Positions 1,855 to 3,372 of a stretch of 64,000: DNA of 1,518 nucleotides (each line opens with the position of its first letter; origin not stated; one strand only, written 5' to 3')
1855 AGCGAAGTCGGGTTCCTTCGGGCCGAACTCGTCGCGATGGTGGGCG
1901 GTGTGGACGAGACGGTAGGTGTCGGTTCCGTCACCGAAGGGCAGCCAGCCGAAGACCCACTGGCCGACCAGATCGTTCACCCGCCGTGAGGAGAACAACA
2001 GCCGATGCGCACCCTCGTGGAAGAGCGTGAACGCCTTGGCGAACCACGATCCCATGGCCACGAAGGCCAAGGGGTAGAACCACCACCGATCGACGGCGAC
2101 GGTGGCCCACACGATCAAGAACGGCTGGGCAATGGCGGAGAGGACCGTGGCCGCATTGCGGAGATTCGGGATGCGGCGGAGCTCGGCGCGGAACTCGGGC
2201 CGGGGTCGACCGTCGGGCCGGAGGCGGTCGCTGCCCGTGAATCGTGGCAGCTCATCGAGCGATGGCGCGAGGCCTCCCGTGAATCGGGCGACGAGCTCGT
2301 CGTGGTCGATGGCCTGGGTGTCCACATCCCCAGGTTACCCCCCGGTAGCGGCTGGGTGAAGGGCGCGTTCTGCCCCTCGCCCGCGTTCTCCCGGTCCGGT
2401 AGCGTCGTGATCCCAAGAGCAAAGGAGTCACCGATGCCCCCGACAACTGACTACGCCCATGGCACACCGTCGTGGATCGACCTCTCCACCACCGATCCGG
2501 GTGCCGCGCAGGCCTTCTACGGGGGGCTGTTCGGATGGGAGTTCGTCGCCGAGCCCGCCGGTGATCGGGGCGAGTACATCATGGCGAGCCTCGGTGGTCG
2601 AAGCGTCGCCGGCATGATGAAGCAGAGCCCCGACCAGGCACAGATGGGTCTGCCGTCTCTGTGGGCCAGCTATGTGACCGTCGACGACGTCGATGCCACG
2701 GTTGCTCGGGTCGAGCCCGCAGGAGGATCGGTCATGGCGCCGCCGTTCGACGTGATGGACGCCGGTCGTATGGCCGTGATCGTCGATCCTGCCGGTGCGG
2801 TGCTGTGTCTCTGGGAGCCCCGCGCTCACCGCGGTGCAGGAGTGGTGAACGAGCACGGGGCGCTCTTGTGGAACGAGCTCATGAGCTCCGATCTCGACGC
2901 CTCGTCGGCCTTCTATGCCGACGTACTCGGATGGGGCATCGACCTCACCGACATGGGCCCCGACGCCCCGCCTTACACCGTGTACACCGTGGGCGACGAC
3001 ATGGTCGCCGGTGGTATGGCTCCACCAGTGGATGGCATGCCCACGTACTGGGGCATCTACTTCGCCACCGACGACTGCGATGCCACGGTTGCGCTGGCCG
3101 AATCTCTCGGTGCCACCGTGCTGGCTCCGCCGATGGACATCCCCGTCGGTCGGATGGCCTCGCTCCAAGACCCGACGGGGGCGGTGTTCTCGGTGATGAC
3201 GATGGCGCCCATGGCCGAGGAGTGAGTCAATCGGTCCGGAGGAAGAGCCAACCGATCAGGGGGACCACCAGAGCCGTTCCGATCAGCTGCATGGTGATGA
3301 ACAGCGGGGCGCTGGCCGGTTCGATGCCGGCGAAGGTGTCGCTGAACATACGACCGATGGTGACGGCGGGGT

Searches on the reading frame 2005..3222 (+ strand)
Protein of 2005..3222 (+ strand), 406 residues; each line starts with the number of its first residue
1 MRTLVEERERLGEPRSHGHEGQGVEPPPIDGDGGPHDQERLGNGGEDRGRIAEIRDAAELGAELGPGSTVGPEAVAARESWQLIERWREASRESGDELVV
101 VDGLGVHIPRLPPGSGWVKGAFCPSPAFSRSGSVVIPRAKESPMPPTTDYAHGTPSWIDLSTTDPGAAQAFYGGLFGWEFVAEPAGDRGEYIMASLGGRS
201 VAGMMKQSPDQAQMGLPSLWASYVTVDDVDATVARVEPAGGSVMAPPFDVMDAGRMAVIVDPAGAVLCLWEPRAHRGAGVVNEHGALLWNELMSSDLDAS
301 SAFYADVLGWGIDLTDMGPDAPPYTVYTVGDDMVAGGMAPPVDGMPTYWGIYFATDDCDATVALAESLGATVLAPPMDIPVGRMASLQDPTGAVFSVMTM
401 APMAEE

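Call 41: list_cluster_members(proteins=[L029:10530-11306:+, L029:11306-12208:+, L029:12604-13305:+, L029:13259-14176:-, L029:14718-15983:+, L029:16718-18403:-, L029:18420-19217:-, window:2005-3222:+, window:11190-13628:+, window:23299-24483:+])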
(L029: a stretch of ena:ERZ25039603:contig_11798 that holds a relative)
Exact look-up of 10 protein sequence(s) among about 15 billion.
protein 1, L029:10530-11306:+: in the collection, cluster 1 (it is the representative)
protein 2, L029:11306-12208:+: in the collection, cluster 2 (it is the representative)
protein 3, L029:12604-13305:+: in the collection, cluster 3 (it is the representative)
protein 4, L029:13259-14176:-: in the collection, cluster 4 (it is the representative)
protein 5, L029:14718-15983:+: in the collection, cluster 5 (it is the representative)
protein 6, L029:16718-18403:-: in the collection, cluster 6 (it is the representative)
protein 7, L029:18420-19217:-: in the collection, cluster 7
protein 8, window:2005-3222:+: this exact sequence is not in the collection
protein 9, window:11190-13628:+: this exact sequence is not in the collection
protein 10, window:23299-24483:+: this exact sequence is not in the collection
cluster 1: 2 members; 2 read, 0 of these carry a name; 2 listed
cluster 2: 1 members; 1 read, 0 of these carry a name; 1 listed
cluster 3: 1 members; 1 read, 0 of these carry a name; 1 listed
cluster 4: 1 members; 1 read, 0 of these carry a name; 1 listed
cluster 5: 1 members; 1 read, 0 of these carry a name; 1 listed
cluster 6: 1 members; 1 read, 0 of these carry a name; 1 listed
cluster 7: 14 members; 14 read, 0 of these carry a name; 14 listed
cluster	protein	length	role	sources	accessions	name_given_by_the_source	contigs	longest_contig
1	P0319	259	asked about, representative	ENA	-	-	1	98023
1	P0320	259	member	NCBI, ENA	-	-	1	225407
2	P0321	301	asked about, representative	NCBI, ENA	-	-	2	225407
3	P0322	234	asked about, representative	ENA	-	-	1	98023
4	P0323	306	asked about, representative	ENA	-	-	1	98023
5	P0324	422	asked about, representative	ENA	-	-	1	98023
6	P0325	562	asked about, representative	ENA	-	-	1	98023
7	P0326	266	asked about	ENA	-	-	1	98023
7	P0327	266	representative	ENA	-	-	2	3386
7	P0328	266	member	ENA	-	-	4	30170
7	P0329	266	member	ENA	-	-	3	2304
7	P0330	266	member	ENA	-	-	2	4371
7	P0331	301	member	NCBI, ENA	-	-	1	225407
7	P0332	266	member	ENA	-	-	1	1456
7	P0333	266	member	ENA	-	-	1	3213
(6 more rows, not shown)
